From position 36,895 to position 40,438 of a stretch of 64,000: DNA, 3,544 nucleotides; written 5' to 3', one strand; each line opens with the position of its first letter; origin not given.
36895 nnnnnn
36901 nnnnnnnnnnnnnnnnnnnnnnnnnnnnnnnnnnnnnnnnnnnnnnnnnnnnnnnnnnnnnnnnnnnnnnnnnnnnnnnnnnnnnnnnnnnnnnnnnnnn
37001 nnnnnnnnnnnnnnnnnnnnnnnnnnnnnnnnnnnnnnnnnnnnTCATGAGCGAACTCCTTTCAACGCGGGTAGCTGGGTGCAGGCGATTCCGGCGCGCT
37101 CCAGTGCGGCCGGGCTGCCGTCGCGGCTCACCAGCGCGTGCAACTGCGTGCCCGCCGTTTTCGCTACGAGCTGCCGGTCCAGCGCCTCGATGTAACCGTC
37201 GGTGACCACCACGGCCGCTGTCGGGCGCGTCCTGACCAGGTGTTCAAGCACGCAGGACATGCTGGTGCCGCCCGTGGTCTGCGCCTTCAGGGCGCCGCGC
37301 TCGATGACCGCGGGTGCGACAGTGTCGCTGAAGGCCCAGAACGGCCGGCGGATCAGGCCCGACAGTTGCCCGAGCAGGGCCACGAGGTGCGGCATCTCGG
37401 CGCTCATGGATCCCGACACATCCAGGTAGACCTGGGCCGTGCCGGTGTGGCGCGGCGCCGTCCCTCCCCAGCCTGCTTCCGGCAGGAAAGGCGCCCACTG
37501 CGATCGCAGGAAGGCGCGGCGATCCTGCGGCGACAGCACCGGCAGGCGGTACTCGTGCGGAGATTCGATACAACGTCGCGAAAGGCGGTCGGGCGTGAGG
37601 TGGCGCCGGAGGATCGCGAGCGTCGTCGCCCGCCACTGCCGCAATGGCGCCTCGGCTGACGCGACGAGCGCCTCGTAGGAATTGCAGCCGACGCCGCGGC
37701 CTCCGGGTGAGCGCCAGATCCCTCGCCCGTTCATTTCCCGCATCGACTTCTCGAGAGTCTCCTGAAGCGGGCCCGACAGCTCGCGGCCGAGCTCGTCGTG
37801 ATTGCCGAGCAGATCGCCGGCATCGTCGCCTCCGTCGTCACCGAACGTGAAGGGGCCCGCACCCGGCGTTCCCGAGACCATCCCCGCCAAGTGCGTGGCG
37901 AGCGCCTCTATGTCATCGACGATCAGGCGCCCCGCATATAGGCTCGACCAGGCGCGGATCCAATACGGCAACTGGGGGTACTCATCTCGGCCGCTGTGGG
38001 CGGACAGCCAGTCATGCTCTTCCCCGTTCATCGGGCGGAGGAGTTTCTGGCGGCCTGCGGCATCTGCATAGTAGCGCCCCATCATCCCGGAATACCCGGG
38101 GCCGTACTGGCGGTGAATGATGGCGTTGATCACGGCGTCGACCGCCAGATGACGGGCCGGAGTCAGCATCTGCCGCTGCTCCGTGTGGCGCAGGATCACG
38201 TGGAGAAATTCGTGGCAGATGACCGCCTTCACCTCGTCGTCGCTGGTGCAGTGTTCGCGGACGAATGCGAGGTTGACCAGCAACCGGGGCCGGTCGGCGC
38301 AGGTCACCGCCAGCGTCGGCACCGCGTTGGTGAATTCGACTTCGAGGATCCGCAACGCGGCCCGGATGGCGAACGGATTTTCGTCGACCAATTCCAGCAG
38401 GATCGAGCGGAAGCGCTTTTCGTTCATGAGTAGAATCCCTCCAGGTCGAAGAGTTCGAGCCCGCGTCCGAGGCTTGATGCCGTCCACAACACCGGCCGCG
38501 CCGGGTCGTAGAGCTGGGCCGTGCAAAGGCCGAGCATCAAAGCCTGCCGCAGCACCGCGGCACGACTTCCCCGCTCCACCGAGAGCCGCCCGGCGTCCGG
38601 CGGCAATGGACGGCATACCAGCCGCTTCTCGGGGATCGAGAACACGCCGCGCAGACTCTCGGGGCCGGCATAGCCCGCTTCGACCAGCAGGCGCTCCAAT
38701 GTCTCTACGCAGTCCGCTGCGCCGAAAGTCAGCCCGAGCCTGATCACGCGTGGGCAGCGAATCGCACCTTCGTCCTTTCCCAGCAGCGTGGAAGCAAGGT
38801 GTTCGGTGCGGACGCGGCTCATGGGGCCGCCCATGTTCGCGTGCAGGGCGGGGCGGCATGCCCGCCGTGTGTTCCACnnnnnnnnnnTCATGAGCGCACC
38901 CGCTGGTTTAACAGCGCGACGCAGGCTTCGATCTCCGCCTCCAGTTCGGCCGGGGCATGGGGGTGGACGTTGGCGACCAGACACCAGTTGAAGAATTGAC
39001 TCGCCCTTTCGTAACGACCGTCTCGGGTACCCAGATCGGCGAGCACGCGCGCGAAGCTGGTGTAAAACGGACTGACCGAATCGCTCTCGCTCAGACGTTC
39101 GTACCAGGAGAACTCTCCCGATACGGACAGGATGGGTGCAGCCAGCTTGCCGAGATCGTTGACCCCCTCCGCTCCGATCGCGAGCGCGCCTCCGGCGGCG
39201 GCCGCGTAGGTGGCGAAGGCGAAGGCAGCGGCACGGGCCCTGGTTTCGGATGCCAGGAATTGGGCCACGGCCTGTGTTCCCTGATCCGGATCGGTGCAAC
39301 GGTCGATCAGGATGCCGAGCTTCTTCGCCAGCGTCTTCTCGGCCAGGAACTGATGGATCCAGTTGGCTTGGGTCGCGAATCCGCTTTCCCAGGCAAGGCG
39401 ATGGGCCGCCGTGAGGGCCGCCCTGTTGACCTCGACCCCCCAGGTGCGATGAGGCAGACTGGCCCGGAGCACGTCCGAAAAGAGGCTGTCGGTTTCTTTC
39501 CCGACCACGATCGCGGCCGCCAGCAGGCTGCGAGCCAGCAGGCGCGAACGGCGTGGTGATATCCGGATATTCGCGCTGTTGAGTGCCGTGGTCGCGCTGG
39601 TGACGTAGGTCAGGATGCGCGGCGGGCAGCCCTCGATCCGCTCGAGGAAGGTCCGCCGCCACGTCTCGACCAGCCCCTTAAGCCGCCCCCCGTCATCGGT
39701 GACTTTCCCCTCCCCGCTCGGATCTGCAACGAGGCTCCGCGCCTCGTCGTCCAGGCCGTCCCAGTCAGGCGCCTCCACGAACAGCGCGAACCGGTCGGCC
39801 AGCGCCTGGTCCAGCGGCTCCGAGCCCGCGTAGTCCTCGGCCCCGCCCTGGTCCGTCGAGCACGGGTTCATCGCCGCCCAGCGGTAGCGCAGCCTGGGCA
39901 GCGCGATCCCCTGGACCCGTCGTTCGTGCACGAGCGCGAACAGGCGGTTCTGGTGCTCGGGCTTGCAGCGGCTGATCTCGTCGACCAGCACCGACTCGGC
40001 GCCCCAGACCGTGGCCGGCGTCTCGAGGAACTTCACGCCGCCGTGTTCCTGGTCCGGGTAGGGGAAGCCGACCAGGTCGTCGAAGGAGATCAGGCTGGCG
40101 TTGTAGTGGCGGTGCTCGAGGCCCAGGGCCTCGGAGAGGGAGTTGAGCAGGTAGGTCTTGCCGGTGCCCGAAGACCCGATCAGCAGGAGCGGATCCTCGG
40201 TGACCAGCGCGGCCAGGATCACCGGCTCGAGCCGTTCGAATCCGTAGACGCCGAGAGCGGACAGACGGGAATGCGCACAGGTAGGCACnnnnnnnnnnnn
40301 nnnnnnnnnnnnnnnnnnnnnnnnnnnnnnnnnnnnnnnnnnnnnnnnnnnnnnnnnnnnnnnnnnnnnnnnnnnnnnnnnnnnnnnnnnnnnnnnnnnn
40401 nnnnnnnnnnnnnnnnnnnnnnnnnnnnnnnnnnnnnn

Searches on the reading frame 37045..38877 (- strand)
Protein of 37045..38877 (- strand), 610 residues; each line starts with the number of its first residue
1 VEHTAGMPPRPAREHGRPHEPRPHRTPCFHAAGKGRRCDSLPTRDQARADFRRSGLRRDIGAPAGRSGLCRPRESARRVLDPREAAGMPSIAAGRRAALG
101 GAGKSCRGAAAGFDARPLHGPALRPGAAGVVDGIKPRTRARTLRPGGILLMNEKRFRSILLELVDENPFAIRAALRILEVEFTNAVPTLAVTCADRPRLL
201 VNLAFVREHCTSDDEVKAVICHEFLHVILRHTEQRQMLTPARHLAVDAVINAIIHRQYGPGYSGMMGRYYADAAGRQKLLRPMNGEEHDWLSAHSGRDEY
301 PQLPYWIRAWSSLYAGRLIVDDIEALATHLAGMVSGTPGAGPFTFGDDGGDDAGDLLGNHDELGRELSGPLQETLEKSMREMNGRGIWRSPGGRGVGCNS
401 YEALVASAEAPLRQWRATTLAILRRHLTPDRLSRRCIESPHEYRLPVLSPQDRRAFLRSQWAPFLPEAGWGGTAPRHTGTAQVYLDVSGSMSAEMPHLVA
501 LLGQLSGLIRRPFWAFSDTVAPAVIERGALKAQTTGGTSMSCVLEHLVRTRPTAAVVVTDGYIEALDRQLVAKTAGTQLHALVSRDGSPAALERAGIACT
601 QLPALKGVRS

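Call 8: search_protein_families(library=pfam, proteins=[window:37045-38877:-])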
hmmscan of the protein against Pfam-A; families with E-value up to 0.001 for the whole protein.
window:37045-38877:- (610 aa): 2 families
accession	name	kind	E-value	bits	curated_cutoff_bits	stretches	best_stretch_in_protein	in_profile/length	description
PF09967.15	DUF2201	-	5.9e-05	23.6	26.4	1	530-560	58-88/123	VWA-like domain (DUF2201)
PF13203.12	DUF2201_N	-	0.00069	19.7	23.2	0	160-254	10-99/271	Putative metallopeptidase domain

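Call 9: search_protein_families(library=ncbifam, proteins=[window:37045-38877:-])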
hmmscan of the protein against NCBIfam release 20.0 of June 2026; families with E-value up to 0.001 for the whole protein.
window:37045-38877:- (610 aa): 0 families

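Call 10: search_protein_families(library=padloc, proteins=[window:37045-38877:-], max_evalue=0.01)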
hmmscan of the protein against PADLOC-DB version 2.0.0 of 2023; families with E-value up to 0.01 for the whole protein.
window:37045-38877:- (610 aa): 0 families

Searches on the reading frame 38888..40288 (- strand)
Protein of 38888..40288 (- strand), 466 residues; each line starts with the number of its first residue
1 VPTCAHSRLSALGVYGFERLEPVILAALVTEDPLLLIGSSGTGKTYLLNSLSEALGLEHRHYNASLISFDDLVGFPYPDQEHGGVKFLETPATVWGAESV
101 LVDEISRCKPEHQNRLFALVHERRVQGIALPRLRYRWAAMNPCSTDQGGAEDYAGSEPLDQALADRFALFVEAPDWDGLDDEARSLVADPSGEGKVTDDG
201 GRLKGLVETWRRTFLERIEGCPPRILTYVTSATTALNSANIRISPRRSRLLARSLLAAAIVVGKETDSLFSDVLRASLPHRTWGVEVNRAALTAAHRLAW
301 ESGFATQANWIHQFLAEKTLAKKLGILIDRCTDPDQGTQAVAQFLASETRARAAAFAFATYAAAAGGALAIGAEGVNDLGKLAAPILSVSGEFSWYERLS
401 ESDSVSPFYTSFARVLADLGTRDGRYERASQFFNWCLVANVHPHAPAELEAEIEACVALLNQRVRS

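Call 8: search_protein_families(library=pfam, proteins=[window:38888-40288:-])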
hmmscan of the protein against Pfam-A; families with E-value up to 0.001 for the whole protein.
window:38888-40288:- (466 aa): 4 families
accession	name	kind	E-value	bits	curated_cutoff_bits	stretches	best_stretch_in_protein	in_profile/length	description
PF07728.20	AAA_5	-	5.6e-07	30.1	22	1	33-126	1-96/139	AAA domain (dynein-related subfamily)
PF07726.17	AAA_3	-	8.2e-07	29.4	27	1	34-168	2-130/131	ATPase family associated with various cellular activities (AAA)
PF13245.12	AAA_19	-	0.00048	20.8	25.1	0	27-64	7-44/134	AAA domain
PF13191.12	AAA_16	-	0.00074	20.5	32.6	0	33-77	26-66/167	AAA ATPase domain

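Call 9: search_protein_families(library=ncbifam, proteins=[window:38888-40288:-])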
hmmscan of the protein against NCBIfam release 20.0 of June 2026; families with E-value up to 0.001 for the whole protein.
window:38888-40288:- (466 aa): 2 families
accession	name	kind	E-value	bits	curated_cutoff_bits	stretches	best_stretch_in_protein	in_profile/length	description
NF038214.1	IS21_help_AAA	equivalog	0.00016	21.5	200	1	32-124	91-181/232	IS21-like element helper ATPase IstB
TIGR03420.1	DnaA_homol_Hda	equivalog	0.00047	19.8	194.8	0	30-127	37-123/226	DnaA regulatory inactivator Hda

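Call 10: search_protein_families(library=padloc, proteins=[window:38888-40288:-], max_evalue=0.01)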
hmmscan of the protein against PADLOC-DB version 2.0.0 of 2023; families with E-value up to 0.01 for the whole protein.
window:38888-40288:- (466 aa): 2 families
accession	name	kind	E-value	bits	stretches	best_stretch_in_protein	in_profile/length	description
PDLC04140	mad8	-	1.4e-05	22.8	1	20-71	17-67/314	mads_8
PDLC04547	PDC-M26A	-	0.0028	14.2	1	25-56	326-357/724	-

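Call 11: find_related_loci(query=window:38888-40288:-, collection=genome_contigs, flank=6000)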
Query window:38888-40288:- (466 aa) in genome_contigs; peptide patterns used: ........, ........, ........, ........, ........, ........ (x = any residue, [..] = any of these).
248 stretches matched a pattern; 209 encode a relative of the query (tblastn E <= 1e-3); the best 80 are kept; 80 distinct loci.
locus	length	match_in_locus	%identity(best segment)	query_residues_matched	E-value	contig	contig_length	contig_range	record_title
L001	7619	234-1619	73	1-462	0e+0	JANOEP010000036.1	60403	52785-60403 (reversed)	MAG: bacterium isolate SOY_65_metabat_222 SOY_65_k141_194242, whole genome shotgun sequence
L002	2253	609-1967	65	9-463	0e+0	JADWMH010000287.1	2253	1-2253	MAG: Gammaproteobacteria bacterium isolate Sva-25 NODE_45654_length_2328_cov_4.293005, whole genome shotgun sequence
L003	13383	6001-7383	67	1-463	0e+0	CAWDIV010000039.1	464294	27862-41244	MAG: uncultured beta proteobacterium isolate MFD04850.bin.2.27 genome assembly, contig: contig_93522, whole genome shotg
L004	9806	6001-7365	67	7-463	0e+0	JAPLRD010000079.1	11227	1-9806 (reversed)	MAG: Proteobacteria bacterium isolate LacPavin_0818_WC45_MAG_62_8 LacPavin_0818_WC45_scaffold_547161, whole genome shotg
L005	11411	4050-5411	63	7-462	0e+0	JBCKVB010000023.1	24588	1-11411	Gammaproteobacteria bacterium isolate SLM_LV1_0208-L22 Node_23_length_24588_cov_79.855861, whole genome shotgun sequence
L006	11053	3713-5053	64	9-457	0e+0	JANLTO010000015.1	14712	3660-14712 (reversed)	MAG: Lysobacterales bacterium isolate OTE_25_metabat_167 OTE_25_k141_3642420, whole genome shotgun sequence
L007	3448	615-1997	63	1-463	0e+0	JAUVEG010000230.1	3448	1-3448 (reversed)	MAG: Gammaproteobacteria bacterium isolate CSMAG_317 CSMAG_317_k141_3250229_length_3448_cov_3.9800, whole genome shotgun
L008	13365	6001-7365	65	7-463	0e+0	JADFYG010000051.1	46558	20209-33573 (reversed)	MAG: Candidatus Riflebacteria bacterium isolate nDJH6bin19 nDJH6_bin19_NODE_51_length_46558_cov_7.678038, whole genome s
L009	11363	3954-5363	62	7-463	0e+0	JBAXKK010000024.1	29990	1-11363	MAG: Elusimicrobiota bacterium isolate ELA399 MAG399_24, whole genome shotgun sequence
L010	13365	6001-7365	65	7-463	0e+0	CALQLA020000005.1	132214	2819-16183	MAG: Bordetella parapertussis isolate HRSG-H13-bin-83 genome assembly, contig: HRSG-H13-C79, whole genome shotgun sequen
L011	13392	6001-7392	59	1-464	0e+0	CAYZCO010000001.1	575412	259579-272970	MAG TPA_asm: uncultured Leptolinea sp. isolate binchicken_co27_189 genome assembly, contig: NODE_9_length_575412_cov_25.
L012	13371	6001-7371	63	5-463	0e+0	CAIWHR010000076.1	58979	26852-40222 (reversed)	MAG: uncultured beta proteobacterium isolate Ja1_bin-0608 genome assembly, contig: bin-0608:076/644, whole genome shotgu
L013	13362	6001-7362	62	8-463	0e+0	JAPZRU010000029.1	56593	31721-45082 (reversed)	MAG: Steroidobacteraceae bacterium isolate LE19-196.1M c_000000007641, whole genome shotgun sequence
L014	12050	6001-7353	64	9-465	0e+0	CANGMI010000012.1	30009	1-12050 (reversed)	MAG: Proteobacteria bacterium isolate Jr-7aug17-123 genome assembly, contig: Jr-7aug17-C2317, whole genome shotgun seque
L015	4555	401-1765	64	7-463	0e+0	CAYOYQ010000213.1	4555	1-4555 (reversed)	MAG TPA_asm: uncultured Eubacteriales bacterium isolate SRP098346_co1_98 genome assembly, contig: NODE_29267_length_4555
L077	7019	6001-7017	68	1-339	4e-151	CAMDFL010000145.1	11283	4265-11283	MAG: Bordetella parapertussis isolate MoH-02may19-183 genome assembly, contig: MoH-02may19-C11302, whole genome shotgun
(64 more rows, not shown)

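Call 39: search_protein_families(library=pfam, proteins=[L181:4191-4919:-, L077:5085-5906:+], max_evalue=0.01)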
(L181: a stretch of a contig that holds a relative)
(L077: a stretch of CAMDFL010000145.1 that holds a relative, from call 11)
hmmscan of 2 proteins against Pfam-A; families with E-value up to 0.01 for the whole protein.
L181:4191-4919:- (243 aa): 0 families

L077:5085-5906:+ (274 aa): 1 family
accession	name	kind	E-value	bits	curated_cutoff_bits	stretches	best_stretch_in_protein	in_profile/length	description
PF11697.13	DUF3293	-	1.8e-19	70.5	25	1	186-259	1-73/73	Protein of unknown function (DUF3293)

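Call 63: find_related_loci(query=window:38888-40288:-, collection=viral_contigs, flank=8000)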
Query window:38888-40288:- (466 aa) in viral_contigs; peptide patterns used: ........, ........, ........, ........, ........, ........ (x = any residue, [..] = any of these).
3 stretches matched a pattern, but none encodes a relative of the query by tblastn (E <= 1e-3).

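Call 81: search_protein_families(library=ncbifam, proteins=[L181:4191-4919:-, L077:5085-5906:+], max_evalue=0.01)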
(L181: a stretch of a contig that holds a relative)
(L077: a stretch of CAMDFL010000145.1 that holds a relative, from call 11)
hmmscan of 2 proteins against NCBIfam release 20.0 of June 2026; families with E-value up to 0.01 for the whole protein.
L181:4191-4919:- (243 aa): 0 families

L077:5085-5906:+ (274 aa): 0 families
